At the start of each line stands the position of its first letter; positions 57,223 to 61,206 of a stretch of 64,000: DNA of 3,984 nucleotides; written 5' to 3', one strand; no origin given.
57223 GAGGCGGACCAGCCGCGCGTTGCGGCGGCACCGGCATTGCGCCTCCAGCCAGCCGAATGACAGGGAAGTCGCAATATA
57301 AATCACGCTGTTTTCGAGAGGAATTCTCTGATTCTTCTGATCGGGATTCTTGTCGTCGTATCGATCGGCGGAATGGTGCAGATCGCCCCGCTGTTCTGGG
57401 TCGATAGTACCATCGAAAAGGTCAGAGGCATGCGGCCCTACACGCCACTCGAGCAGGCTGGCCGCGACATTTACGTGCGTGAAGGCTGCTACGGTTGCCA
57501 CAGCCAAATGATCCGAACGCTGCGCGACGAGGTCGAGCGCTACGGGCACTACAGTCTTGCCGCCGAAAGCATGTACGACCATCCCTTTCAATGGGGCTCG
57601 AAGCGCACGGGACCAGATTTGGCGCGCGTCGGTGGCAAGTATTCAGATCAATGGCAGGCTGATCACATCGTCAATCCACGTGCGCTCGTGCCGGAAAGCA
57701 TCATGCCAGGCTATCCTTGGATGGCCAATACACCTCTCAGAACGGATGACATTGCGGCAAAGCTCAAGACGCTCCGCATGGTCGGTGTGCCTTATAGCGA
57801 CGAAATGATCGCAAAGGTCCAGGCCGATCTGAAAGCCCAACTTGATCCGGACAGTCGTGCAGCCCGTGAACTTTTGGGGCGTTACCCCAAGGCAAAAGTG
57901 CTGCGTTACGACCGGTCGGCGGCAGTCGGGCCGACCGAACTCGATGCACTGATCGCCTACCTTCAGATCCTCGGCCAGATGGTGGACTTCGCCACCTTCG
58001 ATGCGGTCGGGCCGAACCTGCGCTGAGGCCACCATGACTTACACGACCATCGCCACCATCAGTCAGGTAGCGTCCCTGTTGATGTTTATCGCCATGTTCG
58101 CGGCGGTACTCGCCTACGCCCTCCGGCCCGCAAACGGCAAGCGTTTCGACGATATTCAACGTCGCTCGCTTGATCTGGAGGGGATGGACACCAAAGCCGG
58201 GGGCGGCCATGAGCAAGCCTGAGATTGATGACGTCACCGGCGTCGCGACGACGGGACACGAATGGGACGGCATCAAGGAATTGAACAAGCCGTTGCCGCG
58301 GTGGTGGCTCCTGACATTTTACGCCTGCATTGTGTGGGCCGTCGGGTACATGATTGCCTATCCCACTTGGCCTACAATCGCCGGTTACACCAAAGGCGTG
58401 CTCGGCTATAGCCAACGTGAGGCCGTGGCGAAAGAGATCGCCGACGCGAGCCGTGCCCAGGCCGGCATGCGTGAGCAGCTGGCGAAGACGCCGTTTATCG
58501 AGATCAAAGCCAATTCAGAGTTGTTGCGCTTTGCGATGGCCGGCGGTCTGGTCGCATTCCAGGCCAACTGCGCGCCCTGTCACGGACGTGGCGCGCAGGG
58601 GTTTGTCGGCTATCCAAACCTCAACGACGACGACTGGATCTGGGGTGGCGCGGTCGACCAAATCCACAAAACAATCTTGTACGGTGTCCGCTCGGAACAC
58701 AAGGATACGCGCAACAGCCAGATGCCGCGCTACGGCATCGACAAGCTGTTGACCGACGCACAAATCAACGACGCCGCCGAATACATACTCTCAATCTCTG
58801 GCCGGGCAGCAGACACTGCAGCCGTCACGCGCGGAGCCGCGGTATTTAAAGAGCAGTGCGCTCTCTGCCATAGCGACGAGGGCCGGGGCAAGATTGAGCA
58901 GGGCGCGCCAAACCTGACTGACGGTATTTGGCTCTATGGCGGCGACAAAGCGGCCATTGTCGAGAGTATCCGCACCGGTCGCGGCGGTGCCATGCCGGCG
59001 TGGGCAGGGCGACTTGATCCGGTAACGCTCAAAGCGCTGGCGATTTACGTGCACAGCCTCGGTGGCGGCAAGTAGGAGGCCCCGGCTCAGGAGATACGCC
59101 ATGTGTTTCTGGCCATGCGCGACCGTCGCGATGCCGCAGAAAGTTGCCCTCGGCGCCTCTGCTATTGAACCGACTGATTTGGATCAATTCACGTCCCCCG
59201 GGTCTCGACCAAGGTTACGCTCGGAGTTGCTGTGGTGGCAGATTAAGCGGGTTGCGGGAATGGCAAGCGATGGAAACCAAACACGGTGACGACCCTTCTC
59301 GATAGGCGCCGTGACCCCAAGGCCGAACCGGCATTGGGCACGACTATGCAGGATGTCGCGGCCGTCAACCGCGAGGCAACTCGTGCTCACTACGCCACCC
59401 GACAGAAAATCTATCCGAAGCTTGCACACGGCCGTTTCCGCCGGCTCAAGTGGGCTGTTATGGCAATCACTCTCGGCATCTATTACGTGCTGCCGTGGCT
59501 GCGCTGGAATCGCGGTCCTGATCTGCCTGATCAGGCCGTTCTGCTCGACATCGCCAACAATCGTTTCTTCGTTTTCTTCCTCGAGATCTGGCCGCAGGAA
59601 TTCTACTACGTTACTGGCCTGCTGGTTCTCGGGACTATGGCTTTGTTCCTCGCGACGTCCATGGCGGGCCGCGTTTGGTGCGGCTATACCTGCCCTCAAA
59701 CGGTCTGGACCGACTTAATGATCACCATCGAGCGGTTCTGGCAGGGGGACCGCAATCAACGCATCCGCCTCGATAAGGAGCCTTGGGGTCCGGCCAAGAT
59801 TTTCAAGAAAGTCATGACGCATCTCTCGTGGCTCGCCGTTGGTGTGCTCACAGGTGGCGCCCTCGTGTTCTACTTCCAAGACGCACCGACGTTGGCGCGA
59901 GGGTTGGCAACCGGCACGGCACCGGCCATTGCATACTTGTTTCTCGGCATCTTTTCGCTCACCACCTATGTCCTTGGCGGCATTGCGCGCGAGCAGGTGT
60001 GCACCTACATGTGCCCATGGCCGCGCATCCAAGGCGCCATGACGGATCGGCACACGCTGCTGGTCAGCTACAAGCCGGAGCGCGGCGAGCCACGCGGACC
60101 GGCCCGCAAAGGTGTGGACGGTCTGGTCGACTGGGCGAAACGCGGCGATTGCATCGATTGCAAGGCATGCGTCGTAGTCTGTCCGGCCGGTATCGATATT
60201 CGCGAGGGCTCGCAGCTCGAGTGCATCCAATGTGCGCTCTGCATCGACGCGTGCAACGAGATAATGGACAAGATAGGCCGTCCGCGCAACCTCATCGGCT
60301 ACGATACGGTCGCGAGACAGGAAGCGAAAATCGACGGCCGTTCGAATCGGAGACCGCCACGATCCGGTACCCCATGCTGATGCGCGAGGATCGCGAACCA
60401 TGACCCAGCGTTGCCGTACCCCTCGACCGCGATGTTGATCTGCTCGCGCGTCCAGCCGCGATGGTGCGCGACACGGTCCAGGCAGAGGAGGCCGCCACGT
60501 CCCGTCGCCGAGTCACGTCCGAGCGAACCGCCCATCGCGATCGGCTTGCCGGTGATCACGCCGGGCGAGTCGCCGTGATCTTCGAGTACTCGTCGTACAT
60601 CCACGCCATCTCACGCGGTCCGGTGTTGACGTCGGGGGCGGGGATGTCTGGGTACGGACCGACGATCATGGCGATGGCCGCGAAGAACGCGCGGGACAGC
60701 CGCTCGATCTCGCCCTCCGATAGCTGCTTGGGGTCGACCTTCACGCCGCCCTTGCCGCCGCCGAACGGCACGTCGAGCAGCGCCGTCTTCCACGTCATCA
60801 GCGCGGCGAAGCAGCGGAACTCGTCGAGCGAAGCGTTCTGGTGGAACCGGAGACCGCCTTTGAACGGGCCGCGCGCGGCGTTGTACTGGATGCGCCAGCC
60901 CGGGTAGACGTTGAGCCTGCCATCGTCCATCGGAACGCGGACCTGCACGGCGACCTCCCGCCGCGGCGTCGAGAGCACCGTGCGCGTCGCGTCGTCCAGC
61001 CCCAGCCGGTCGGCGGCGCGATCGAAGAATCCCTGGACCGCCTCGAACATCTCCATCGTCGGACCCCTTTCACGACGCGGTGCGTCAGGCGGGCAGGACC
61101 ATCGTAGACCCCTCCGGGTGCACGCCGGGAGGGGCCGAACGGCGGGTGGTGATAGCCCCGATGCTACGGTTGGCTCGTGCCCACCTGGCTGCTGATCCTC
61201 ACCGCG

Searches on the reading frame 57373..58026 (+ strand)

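Call 12: search_protein_families(library=pfam, proteins=[window:57373-58026:+])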
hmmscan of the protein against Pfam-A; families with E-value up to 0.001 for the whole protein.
window:57373-58026:+ (217 aa): 2 families
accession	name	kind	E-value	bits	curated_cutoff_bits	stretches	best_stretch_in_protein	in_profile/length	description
PF02433.20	FixO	-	1.5e-86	289.8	29.6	1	1-204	24-219/219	Cytochrome C oxidase, mono-heme subunit/FixO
PF00034.26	Cytochrom_C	-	0.00085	21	21.3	0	28-106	2-57/90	Cytochrome c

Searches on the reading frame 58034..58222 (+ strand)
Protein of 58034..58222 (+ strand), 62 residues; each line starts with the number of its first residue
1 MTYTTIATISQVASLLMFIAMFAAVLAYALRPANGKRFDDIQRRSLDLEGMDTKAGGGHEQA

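Call 12: search_protein_families(library=pfam, proteins=[window:58034-58222:+])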
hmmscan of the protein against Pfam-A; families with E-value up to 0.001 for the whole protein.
window:58034-58222:+ (62 aa): 1 family
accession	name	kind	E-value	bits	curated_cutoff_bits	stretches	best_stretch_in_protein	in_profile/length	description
PF05545.16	FixQ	-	4.4e-10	39.8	29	1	1-40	1-40/49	Cbb3-type cytochrome oxidase component FixQ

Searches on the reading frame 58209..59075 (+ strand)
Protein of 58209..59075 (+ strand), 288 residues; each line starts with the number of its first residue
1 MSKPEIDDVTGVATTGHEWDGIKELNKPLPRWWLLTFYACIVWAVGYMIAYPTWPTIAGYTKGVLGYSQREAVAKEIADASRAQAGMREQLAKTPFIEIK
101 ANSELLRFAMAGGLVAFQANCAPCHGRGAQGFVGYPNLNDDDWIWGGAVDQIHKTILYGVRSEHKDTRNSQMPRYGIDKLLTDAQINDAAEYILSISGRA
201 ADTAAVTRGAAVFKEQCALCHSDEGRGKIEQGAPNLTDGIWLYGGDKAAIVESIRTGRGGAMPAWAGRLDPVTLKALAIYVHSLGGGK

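Call 12: search_protein_families(library=pfam, proteins=[window:58209-59075:+])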
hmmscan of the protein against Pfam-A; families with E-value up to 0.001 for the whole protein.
window:58209-59075:+ (288 aa): 4 families
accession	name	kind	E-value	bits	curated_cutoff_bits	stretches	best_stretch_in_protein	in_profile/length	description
PF13442.11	Cytochrome_CBB3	-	1.5e-26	93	27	2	204-281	1-68/68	Cytochrome C oxidase, cbb3-type, subunit III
PF14715.11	FixP_N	-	5.4e-25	87.3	24.9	1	12-57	2-47/48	N-terminal domain of cytochrome oxidase-cbb3, FixP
PF00034.26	Cytochrom_C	-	8.6e-18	65.9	21.3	2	116-196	7-89/90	Cytochrome c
PF02167.20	Cytochrom_C1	-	0.00077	19.6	22.8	0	201-222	10-31/219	Cytochrome C1 family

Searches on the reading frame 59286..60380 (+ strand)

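Call 12: search_protein_families(library=pfam, proteins=[window:59286-60380:+])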
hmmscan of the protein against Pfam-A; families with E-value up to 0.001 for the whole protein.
window:59286-60380:+ (364 aa): 7 families
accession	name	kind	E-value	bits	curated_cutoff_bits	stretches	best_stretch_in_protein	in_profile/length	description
PF13746.11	Fer4_18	-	7.4e-38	129.7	27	1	234-340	1-112/114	4Fe-4S dicluster domain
PF13183.11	Fer4_8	-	5.7e-08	33.6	27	1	238-303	10-68/68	4Fe-4S dicluster domain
PF13534.11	Fer4_17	-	1.1e-06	29.5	22.2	0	238-304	7-61/61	4Fe-4S dicluster domain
PF12801.12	Fer4_5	-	4.8e-06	26.9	22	1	112-146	4-38/48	4Fe-4S binding domain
PF13187.11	Fer4_9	-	3.5e-05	24.2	27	0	239-302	8-50/52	4Fe-4S dicluster domain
PF12797.12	Fer4_2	-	0.00034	20.8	24.5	0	284-301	5-22/22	4Fe-4S binding domain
PF12838.12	Fer4_7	-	0.00086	20.2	27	0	239-303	8-52/52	4Fe-4S dicluster domain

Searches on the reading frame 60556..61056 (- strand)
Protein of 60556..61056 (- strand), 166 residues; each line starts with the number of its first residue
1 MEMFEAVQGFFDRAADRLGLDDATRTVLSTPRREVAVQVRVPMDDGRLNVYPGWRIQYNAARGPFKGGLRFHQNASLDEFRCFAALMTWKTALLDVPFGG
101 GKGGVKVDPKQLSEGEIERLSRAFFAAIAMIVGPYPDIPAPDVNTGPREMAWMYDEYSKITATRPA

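Call 12: search_protein_families(library=pfam, proteins=[window:60556-61056:-])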
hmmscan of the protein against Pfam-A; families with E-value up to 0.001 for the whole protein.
window:60556-61056:- (166 aa): 1 family
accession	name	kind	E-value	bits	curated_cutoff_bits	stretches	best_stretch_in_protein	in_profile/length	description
PF02812.23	ELFV_dehydrog_N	-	1.2e-51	174.2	25.3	1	31-159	1-129/129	Glu/Leu/Phe/Val dehydrogenase, dimerisation domain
